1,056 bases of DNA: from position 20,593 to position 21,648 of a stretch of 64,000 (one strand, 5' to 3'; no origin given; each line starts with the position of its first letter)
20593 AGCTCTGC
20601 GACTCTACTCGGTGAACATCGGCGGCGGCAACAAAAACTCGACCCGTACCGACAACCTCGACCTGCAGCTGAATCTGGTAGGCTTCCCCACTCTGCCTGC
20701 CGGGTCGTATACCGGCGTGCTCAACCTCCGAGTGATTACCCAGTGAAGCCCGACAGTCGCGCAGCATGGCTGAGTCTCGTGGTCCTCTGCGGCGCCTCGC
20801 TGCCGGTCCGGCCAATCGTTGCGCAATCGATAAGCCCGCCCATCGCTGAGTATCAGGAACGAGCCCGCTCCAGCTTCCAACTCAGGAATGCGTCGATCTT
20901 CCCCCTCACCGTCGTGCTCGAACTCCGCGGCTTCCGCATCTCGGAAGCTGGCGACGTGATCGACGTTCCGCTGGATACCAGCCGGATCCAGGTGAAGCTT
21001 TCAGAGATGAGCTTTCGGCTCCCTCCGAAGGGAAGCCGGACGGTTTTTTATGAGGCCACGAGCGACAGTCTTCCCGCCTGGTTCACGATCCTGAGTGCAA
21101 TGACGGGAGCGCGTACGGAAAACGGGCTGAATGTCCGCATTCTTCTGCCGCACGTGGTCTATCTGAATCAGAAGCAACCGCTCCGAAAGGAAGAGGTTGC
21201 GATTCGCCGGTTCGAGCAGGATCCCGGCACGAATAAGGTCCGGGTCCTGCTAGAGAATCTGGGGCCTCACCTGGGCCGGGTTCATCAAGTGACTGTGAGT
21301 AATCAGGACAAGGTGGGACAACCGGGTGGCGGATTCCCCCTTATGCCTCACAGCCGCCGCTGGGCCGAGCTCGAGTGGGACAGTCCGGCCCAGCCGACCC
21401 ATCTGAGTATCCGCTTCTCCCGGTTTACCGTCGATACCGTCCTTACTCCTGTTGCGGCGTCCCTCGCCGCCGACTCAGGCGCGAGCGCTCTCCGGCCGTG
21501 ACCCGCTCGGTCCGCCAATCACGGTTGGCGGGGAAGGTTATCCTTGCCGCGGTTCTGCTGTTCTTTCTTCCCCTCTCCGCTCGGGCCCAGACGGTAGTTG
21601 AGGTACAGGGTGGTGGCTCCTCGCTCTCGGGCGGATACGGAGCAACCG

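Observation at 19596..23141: Subunit-subunit-chaperone-like-barrel operon: candidate uncharacterised surface-fibre assembly system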

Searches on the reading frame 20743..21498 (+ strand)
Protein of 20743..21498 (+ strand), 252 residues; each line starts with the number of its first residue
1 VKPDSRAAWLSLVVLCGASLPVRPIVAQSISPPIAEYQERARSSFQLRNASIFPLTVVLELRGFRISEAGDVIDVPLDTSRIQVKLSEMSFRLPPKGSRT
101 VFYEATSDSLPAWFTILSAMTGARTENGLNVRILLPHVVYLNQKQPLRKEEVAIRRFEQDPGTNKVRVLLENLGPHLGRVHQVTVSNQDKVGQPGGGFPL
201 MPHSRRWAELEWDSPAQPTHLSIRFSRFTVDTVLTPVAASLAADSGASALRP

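Call 6: search_protein_families(library=pfam, max_evalue=1, proteins=[window:20743-21498:+])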
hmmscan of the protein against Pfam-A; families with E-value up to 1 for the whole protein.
seq(252 aa): 0 families

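Call 7: search_protein_families(library=ncbifam, max_evalue=1, proteins=[window:20743-21498:+])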
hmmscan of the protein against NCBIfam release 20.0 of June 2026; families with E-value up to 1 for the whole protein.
seq(252 aa): 0 families

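Call 9: find_homologous_proteins(query=window:20743-21498:+)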
Query seq(252 aa) (252 aa): 977 proteins with E <= 0.001 among 1761 candidates; the best 120 are listed.
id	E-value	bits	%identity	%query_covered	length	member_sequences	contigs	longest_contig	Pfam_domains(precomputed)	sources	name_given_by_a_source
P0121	2.5e-147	507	91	100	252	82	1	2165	-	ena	-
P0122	1.1e-145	502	90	100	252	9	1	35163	-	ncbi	ncbi:MAG: hypothetical protein ACJ8A6_15300 [Gemmatimonadales bacterium]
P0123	4.7e-145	500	90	100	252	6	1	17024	-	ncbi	ncbi:MAG: hypothetical protein ACJ8AQ_06075 [Gemmatimonadales bacterium]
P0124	6.0e-141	486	88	100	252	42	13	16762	-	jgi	jgi:hypothetical protein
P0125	7.7e-133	460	87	95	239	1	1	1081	-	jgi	jgi:hypothetical protein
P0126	9.3e-119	413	76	97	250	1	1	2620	-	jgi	jgi:hypothetical protein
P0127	4.0e-118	411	78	95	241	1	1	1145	-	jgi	jgi:hypothetical protein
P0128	9.7e-118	410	77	96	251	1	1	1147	-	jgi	jgi:hypothetical protein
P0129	1.1e-117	410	77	95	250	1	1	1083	-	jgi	jgi:hypothetical protein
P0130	7.8e-117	407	73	100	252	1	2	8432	-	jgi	jgi:hypothetical protein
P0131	8.7e-116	404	74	98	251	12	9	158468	-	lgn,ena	-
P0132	1.9e-115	403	78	92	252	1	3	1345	-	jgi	jgi:hypothetical protein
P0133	5.2e-115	401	74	98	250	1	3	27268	-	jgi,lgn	-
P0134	5.6e-115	401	76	92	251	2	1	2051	-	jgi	jgi:hypothetical protein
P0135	5.8e-115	401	76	94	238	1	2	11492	-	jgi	jgi:hypothetical protein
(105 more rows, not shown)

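Call 16: search_solved_structures(query=A1, max_evalue=10, show_alignments=2)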
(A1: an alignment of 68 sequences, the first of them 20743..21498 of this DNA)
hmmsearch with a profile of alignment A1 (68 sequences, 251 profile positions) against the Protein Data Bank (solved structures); distinct sequences matched with E-value up to 10: 3.
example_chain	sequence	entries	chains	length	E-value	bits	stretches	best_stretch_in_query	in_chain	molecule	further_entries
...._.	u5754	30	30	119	0.43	12.9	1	57-84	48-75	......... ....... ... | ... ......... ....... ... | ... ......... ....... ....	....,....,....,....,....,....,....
1s72_T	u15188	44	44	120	0.44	12.9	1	57-84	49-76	50S ribosomal protein L24P | 50S ribosomal protein L24 | RPL24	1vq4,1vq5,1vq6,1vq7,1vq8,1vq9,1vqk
8cm1_A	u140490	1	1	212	1.3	11.3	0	181-235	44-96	Outer-membrane lipoprotein LolB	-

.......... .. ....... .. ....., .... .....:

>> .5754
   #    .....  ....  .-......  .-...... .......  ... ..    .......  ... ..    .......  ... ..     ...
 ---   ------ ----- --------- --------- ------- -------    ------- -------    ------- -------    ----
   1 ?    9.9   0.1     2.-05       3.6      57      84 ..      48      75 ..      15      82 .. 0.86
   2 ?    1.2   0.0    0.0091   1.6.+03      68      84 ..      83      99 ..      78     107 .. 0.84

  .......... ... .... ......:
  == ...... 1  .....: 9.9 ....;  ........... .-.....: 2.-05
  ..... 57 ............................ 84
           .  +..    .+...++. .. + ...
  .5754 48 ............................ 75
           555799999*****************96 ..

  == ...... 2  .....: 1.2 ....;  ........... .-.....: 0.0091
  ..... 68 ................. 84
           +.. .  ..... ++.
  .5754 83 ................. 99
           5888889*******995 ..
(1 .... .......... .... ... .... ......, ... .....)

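Call 22: search_protein_representatives(alignment_id=A1)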
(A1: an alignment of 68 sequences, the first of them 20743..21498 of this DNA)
Query: 68 sequences, 251 profile positions. Proteins with E-value up to 0.001 (for the whole library): 404; up to 1e-10: 261; up to 1e-30: 84. The best 150 are listed.
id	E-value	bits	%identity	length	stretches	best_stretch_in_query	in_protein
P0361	6.2e-107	372.8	-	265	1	13-248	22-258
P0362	1.0e-80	286.9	-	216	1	17-162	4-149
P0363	7.4e-74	264.4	-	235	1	11-235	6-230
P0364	2.6e-71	256.1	-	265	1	10-232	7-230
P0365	1.1e-68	247.5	-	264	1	12-239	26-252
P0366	2.1e-68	246.6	-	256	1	8-232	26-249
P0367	3.3e-68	245.9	-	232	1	43-163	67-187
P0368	5.2e-68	245.3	-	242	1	11-233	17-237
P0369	1.3e-66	240.7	-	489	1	57-189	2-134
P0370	4.9e-61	222.4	-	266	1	10-231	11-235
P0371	1.3e-60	221.0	-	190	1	17-175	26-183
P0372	1.2e-58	214.6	-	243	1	11-238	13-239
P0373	1.4e-58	214.4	-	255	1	10-237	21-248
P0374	2.1e-58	213.8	-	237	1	13-235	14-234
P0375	2.2e-56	207.2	-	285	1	10-250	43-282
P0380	2.2e-55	203.9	-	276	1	9-247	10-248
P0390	9.9e-50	185.4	-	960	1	73-177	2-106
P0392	5.7e-49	182.9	-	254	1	14-231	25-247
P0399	1.4e-47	178.4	-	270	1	11-234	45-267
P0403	2.3e-46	174.3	-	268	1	13-234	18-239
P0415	6.0e-41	156.6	-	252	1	6-225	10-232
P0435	3.6e-33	131.1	-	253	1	10-211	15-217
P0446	4.1e-30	121.1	-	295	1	64-236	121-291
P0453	2.9e-28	115.1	-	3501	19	64-101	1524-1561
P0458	5.8e-27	110.8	-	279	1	10-205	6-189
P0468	3.8e-25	104.8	-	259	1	8-211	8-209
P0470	5.2e-24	101.1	-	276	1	9-208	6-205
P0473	1.6e-23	99.5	-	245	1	9-231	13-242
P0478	5.2e-23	97.9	-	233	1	15-230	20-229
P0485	2.6e-21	92.3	-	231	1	6-230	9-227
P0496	7.9e-20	87.4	-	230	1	14-207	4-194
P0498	1.3e-19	86.7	-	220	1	12-230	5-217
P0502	5.2e-19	84.7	-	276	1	9-229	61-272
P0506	6.7e-19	84.4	-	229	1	10-232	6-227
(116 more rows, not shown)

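Call 25: search_protein_families(library=pfam, alignment_id=A3, max_evalue=0.1)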
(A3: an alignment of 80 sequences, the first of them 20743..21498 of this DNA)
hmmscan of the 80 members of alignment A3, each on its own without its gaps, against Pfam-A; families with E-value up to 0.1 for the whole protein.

A. member 1, window:20743-21498:+ (252 aa): 0 families

B. families by the number of members that match (of 80 scanned): 22 families
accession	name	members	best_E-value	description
PF17753.7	Ig_mannosidase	8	0.00098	Ig-fold domain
PF06280.18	fn3_5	3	0.0057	Fn3-like domain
PF00196.25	GerE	1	7.9e-09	Bacterial regulatory proteins, luxR family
PF20596.3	pAdhesive_11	1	0.0021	Putative adhesive domain (group 11)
PF13726.12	Na_H_antiport_2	1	0.0024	Na+-H+ antiporter family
PF20297.4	MSSS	1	0.0041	MutS2 and Smr-associated SH3 domain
PF16448.10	LapD_MoxY_N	1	0.0082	LapD/MoxY periplasmic domain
PF12555.13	SteA-like_C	1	0.012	SteA-like C-terminal domain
PF20579.4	LapA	1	0.018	LapA domain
PF00932.25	LTD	1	0.034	Lamin Tail Domain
PF05345.18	He_PIG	1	0.041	Putative Ig domain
PF10604.15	Polyketide_cyc2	1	0.042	Polyketide cyclase / dehydrase and lipid transport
PF11187.14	Mbeg1-like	1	0.051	Mbeg1-like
PF13006.12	Nterm_IS4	1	0.054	Insertion element 4 transposase N-terminal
PF07610.17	DUF1573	1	0.059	Protein of unknown function (DUF1573)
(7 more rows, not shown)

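Call 27: find_related_loci(query=A1, collection=genome_contigs, flank=6000)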
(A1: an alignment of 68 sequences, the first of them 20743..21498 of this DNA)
Query A1 (252 aa) in genome_contigs; peptide patterns used: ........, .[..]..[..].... (x = any residue, [..] = any of these).
82 stretches matched a pattern; 71 encode a relative of the query (tblastn E <= 1e-3); 71 distinct loci.
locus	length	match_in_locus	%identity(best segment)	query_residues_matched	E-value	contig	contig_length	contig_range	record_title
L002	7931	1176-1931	90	1-252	2e-143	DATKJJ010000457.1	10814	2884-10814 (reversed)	MAG TPA_asm: Gemmatimonadales bacterium isolate SMAG_U14627 k141_3841059, whole genome shotgun sequence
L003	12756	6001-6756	91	1-252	2e-143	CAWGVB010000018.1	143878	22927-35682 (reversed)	MAG: uncultured Gemmatimonadales bacterium isolate MFD09018.bin.2.1 genome assembly, contig: contig_47442, whole genome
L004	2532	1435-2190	89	1-252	4e-149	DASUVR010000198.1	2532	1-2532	MAG TPA_asm: Gemmatimonadales bacterium isolate SMAG_U1820 k141_1403353, whole genome shotgun sequence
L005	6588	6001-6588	86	1-196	5e-111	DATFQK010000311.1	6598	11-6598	MAG TPA_asm: Gemmatimonadales bacterium isolate SMAG_U9327 k141_2836135, whole genome shotgun sequence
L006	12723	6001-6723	68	8-252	3e-110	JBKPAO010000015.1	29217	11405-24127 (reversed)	MAG: Gemmatimonadota bacterium isolate GB_HAYS_MAG_00001 GB_HAYS_000001684064, whole genome shotgun sequence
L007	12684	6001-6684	68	25-252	3e-106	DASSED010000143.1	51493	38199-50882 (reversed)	MAG TPA_asm: Gemmatimonadales bacterium isolate SMAG_U968 k141_143555, whole genome shotgun sequence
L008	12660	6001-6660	72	25-244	6e-105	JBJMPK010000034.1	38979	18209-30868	MAG: Gemmatimonadales bacterium isolate H1_16_all_fractions_metab_conc_20_65_10 k255_897719, whole genome shotgun sequen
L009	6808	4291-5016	66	12-252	4e-105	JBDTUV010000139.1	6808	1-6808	MAG: Gemmatimonadales bacterium isolate cluster3_bin.52 NODE_58098_length_6808_cov_5.912631, whole genome shotgun sequen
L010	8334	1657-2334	70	10-236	9e-105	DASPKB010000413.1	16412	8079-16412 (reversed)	MAG TPA_asm: Gemmatimonadales bacterium isolate SMAG_U12025 k141_183245, whole genome shotgun sequence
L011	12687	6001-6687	69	24-252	5e-105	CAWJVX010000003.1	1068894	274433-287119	MAG: uncultured Gemmatimonadales bacterium isolate MFD09206.bin.1.39 genome assembly, contig: contig_1971, whole genome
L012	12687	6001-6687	68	24-252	3e-104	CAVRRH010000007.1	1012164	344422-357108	MAG: uncultured Gemmatimonadales bacterium isolate MFD04850.bin.2.341 genome assembly, contig: contig_3744, whole genome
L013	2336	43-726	66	25-252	1e-108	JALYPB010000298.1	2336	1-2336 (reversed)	MAG: Gemmatimonadota bacterium isolate MDV bin26 SD1454-56_k127_848334, whole genome shotgun sequence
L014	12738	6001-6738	65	7-252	9e-104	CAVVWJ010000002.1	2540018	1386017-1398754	MAG: uncultured Gemmatimonadales bacterium isolate MFD07737.bin.1.47 genome assembly, contig: contig_38, whole genome sh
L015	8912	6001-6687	68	24-252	6e-103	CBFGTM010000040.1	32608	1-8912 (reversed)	MAG TPA_asm: uncultured Gemmatimonadales bacterium isolate SRR28857639_binner13_Refined_3 genome assembly, contig: ERZ27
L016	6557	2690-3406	66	9-245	3e-102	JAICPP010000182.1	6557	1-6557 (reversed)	MAG: Gemmatimonadales bacterium isolate TY_FP_2_bin.28 k141_2045601_length_6557_cov_9.0000, whole genome shotgun sequenc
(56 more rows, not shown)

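Call 30: predict_structure(alignment_id=A3)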
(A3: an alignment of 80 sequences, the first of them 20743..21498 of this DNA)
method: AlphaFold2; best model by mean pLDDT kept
length: 252 residues; sequences in the alignment: 80
mean_pLDDT: 92.1   pTM: 0.83
mean pLDDT of the five models: 92.1, 92.0, 92.0, 91.6, 91.0
residues with pLDDT >= 90: 201; 70-90: 31; 50-70: 12; < 50: 8
segments of 3 or more residues with pLDDT < 50: 250-252
pLDDT, mean of each block of 10 residues (from residue 1): 73 85 85 98 98 97 98 98 99 98 99 98 87 97 98 96 96 98 97 96 98 95 98 78 49 46
secondary structure, 60 per line:
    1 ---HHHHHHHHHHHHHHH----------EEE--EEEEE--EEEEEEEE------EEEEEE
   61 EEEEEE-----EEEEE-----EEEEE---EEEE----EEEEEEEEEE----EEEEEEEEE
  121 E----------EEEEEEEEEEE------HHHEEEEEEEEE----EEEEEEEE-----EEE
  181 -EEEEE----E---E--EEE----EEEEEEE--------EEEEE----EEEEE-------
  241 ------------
elements in order: H4-18 E29-31 E34-38 E41-48 E55-66 E72-76 E82-86 E90-93 E98-107 E112-121 E132-142 E152-160 E165-172 E178-180 E182-186 E198-200 E205-211 E220-224 E229-233

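Call 33: fold_search(model_id=the predicted structure, library=pdb)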
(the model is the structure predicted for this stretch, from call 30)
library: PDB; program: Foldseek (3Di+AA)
matches with E <= 10: 1887; with E <= 0.001: 206
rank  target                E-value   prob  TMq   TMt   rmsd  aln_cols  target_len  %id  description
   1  8jmw_A                3.1e-08  1.00  0.31  0.17  13.9       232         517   13  Fibril form of serine peptidase Vpr (released 2023-12-06)
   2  4ncd                  4.7e-08  1.00  0.49  0.56   6.3       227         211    8  Crystal Structure of Class 5 Fimbriae Chaperone CfaA (released 2014-08-27)
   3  6k73_B                5.4e-08  1.00  0.48  0.55   6.3       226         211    8  Chaperone-tip adhesin complex is vital for synergistic activation of CFA/I fimbriae biogenesis (released 2020-06-10)
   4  4y2o_A                6.3e-08  1.00  0.50  0.58   6.0       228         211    8  Structure of CFA/I pili chaperone-major subunit complex (CfaA-CfaB) (released 2016-08-10)
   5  3jwn_I                6.6e-08  1.00  0.52  0.63   4.9       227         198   12  Complex of FimC, FimF, FimG and FimH (released 2010-06-16)
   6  9i1y_B                7.4e-08  1.00  0.36  0.36   8.5       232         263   12  WxLIP from Enterococcus faecium (released 2026-01-28)
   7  3q48_B                8.6e-08  1.00  0.43  0.54   6.2       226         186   15  Crystal structure of Pseudomonas aeruginosa CupB2 chaperone (released 2011-02-09)
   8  3dos_A                9.0e-08  1.00  0.46  0.55   6.0       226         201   14  Crystal structure of the complex of the Caf1M chaperone with the mini-fiber of two Caf1 subunits (Caf1:Caf1), carrying (released 2009-07-14)
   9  6fqa_A                9.0e-08  1.00  0.49  0.53   6.5       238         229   10  Crystal structure of the CsuC-CsuA/B chaperone-subunit preassembly complex of the archaic chaperone-usher Csu pili of  (released 2018-09-26)
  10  6fqa_C                9.5e-08  1.00  0.50  0.54   6.5       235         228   10  Crystal structure of the CsuC-CsuA/B chaperone-subunit preassembly complex of the archaic chaperone-usher Csu pili of  (released 2018-09-26)
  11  4dwh_A                1.2e-07  1.00  0.50  0.61   5.2       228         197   12  Structure of the major type 1 pilus subunit FIMA bound to the FIMC (2.5 A resolution) (released 2012-05-30)
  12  9i25_C                1.3e-07  1.00  0.36  0.36   8.5       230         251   10  WxLIP from Enterococcus faecium locus A bound to long WxL (released 2026-01-28)
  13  9i1y_A                1.3e-07  1.00  0.37  0.35   8.4       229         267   10  WxLIP from Enterococcus faecium (released 2026-01-28)
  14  9fx8_C                1.5e-07  1.00  0.49  0.59   5.5       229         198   12  Cryo-EM structure of the FimI-bound type 1 pilus assembly platform complex - Local refinement (released 2025-06-04)
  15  6fq0_C                1.5e-07  1.00  0.47  0.55   6.4       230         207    8  Crystal structure of the CsuC-CsuA/B chaperone-subunit preassembly complex of the archaic chaperone-usher Csu pili of  (released 2018-09-26)
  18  5d6h_A                1.8e-07  1.00  0.48  0.53   6.4       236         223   10  Crystal structure of CsuC-CsuA/B chaperone-major subunit pre-assembly complex from Csu biofilm-mediating pili of Acine (released 2015-11-04)
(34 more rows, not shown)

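Call 41: list_cluster_members(proteins=[P0506, P0502, P0498, P0496, P0485, P0478, P0473, P0470, P0468, P0458])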
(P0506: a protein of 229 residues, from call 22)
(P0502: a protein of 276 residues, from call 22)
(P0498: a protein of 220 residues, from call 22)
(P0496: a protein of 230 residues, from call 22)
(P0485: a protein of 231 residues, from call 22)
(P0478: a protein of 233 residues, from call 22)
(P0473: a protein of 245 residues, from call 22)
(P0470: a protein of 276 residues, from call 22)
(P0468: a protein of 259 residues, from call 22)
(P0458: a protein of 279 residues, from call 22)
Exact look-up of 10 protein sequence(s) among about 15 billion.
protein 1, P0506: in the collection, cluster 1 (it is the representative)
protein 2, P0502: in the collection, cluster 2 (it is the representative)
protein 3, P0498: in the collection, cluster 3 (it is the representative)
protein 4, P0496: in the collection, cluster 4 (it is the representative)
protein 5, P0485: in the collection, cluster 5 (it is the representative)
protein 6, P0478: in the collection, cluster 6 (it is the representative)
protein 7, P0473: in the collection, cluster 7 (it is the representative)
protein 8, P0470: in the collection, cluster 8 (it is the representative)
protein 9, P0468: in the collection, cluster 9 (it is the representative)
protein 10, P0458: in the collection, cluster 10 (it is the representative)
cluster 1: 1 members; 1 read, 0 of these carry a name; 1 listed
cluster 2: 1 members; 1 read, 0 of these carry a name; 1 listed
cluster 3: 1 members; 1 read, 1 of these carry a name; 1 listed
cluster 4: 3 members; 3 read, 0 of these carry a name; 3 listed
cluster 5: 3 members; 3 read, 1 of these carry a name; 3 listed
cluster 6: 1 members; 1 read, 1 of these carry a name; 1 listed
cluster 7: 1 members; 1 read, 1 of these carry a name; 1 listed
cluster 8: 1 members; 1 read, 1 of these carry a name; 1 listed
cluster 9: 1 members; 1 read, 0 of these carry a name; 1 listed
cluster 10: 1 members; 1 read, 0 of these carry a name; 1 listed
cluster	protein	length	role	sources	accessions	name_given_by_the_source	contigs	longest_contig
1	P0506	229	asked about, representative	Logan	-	-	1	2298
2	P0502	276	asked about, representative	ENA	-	-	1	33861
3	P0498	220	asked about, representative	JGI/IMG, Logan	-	hypothetical protein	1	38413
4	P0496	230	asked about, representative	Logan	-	-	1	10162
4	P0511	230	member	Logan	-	-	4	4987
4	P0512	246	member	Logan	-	-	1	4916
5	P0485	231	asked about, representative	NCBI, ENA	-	-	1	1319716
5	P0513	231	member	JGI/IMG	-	hypothetical protein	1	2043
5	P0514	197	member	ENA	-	-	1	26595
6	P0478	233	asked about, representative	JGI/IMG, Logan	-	hypothetical protein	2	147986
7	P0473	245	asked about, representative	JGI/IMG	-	hypothetical protein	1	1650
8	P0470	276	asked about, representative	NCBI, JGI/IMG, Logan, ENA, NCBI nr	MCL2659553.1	MAG: hypothetical protein FWD64_03425 [Acidobacteriaceae bacterium] | hypothetical protein [Acidobacteriaceae bacterium]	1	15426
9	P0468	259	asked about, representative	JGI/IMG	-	-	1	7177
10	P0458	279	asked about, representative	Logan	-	-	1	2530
